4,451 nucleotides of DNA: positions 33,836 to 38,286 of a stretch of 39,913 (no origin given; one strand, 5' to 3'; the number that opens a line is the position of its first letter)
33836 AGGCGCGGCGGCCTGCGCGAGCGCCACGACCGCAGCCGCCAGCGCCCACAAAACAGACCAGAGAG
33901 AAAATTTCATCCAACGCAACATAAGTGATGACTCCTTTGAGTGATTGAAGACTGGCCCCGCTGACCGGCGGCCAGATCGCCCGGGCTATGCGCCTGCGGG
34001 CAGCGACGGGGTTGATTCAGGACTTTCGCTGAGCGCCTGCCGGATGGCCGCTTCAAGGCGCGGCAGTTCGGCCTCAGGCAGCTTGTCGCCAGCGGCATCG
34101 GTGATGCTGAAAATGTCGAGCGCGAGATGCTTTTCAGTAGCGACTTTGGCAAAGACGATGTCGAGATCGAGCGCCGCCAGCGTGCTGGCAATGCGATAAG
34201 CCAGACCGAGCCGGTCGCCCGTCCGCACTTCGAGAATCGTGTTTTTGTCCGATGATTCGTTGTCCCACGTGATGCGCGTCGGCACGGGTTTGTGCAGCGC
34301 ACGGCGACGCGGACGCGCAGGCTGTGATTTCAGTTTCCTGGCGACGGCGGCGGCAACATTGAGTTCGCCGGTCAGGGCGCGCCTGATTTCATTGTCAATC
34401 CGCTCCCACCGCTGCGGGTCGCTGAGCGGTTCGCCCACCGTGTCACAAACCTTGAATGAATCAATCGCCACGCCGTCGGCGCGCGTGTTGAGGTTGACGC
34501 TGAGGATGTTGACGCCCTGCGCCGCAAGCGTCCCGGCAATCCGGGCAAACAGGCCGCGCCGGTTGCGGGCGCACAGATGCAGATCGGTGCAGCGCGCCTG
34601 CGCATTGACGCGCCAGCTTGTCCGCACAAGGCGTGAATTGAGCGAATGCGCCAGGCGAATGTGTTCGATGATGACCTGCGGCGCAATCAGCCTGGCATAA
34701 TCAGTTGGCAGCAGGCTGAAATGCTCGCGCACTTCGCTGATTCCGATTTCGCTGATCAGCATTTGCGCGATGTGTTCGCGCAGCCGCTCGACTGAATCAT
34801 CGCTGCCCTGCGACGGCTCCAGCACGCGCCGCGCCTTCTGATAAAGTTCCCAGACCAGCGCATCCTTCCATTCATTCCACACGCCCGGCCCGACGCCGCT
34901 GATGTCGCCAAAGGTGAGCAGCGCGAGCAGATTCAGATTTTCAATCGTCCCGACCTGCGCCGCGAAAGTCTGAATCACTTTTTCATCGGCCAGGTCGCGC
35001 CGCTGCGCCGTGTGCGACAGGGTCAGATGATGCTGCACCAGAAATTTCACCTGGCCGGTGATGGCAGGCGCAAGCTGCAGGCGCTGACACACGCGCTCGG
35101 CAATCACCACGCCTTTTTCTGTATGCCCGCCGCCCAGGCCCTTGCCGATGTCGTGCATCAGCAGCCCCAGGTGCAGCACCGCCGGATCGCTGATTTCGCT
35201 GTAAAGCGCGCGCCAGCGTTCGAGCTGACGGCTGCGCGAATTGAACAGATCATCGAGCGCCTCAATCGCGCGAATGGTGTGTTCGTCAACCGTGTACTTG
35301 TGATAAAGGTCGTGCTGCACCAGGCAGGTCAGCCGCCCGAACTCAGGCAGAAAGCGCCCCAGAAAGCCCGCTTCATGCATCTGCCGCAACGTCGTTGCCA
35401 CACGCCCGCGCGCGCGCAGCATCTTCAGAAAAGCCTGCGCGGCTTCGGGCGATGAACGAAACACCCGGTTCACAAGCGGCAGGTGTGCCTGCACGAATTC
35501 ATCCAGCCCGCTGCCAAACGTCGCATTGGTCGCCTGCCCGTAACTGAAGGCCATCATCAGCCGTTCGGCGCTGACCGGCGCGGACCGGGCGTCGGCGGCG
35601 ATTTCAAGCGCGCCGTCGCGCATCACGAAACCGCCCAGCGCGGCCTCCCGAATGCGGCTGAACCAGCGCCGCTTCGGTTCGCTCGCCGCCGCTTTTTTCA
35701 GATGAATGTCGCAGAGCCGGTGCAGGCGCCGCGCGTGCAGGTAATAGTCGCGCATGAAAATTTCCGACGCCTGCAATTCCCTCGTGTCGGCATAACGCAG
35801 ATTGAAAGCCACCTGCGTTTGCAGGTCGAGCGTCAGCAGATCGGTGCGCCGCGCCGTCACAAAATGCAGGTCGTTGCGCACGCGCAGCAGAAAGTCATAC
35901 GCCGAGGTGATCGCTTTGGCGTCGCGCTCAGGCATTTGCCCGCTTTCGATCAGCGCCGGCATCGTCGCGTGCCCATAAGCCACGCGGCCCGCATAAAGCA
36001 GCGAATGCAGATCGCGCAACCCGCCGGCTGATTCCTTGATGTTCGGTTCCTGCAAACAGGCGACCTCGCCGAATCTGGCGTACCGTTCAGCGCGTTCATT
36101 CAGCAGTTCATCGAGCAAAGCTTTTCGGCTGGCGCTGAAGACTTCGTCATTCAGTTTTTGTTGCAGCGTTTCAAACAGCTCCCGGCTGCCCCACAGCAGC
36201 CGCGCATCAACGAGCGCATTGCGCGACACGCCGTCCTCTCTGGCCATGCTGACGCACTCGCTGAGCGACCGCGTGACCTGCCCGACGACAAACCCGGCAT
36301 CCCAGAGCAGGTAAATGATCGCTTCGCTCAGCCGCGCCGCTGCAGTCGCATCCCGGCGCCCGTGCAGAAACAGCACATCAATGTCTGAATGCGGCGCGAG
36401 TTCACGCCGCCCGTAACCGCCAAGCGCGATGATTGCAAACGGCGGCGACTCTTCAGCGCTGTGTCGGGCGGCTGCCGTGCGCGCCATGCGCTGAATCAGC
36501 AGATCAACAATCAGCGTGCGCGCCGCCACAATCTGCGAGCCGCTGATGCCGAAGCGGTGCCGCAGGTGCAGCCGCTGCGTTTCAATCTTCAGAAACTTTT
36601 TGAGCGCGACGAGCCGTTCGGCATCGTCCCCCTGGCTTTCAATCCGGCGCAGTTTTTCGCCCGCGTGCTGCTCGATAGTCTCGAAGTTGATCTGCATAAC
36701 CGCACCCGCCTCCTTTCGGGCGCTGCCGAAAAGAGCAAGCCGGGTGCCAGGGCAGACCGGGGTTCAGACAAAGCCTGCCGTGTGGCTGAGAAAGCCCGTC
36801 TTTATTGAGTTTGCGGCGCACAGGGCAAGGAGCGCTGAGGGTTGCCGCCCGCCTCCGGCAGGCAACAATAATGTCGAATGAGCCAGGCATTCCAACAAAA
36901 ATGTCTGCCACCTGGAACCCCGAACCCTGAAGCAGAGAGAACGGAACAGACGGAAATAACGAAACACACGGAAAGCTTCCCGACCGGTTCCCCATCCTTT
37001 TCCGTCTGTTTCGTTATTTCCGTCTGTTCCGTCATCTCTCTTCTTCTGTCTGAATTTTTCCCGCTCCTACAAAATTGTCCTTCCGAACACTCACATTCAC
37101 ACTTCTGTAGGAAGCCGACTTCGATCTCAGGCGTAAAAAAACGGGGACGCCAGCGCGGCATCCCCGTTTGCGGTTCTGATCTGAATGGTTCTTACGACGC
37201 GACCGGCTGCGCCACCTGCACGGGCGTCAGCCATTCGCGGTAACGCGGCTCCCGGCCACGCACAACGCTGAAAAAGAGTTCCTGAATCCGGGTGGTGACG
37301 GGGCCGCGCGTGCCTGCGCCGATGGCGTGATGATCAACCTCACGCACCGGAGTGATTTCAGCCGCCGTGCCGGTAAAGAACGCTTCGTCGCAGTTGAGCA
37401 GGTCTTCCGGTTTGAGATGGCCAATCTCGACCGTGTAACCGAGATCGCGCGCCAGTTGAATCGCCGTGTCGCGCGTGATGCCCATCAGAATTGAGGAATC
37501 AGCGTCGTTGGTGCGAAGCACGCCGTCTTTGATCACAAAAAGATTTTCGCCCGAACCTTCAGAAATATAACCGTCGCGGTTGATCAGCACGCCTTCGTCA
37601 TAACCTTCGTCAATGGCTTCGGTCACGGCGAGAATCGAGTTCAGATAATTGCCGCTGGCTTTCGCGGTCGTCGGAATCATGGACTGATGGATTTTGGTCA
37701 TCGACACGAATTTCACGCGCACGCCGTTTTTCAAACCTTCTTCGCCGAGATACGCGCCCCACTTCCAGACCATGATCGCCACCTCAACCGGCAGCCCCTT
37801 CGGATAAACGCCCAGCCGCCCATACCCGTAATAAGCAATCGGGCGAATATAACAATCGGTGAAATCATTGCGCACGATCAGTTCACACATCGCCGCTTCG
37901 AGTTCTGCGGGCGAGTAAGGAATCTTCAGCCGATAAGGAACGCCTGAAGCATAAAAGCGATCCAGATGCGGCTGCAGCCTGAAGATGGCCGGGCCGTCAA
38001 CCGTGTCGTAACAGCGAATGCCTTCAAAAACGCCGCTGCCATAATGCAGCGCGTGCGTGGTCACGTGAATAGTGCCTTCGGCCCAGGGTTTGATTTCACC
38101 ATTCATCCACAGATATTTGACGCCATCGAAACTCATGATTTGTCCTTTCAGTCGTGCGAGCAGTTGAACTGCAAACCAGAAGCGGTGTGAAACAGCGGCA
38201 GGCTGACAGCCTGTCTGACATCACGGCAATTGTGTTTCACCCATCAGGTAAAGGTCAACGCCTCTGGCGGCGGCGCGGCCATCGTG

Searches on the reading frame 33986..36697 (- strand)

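Call 26: search_protein_families(library=pfam, proteins=[window:33986-36697:-], max_evalue=0.001)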
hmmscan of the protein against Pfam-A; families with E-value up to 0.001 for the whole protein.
window:33986-36697:- (903 aa): 7 families
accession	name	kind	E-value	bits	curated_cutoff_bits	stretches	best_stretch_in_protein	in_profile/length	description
PF08335.16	GlnD_UR_UTase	-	5.6e-33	114.4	21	1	196-331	4-139/141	GlnD PII-uridylyltransferase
PF01842.31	ACT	-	1.6e-12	47.4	27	2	710-753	7-51/66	ACT domain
PF13291.12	ACT_4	-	2.6e-07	31.6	27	1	704-749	7-53/80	ACT domain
PF03710.21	GlnE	-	3e-06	27.2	24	1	63-121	96-164/252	Glutamate-ammonia ligase adenylyltransferase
PF03445.19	DUF294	-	9.7e-06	26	21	1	50-136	14-103/138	Putative nucleotidyltransferase DUF294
PF24931.1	ACT_ACR9_3rd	-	3.3e-05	24.3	27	1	809-873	2-67/98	ACR9-like, ACT-like domain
PF01966.28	HD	-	4.1e-05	24.3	22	1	472-564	3-92/116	HD domain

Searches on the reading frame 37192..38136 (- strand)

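Call 26: search_protein_families(library=pfam, proteins=[window:37192-38136:-], max_evalue=0.001)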
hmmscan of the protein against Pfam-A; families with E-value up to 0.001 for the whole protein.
window:37192-38136:- (314 aa): 1 family
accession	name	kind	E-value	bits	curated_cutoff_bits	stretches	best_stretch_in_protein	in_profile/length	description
PF01063.24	Aminotran_4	-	9.6e-46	156.9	28.5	1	35-267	1-223/223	Amino-transferase class IV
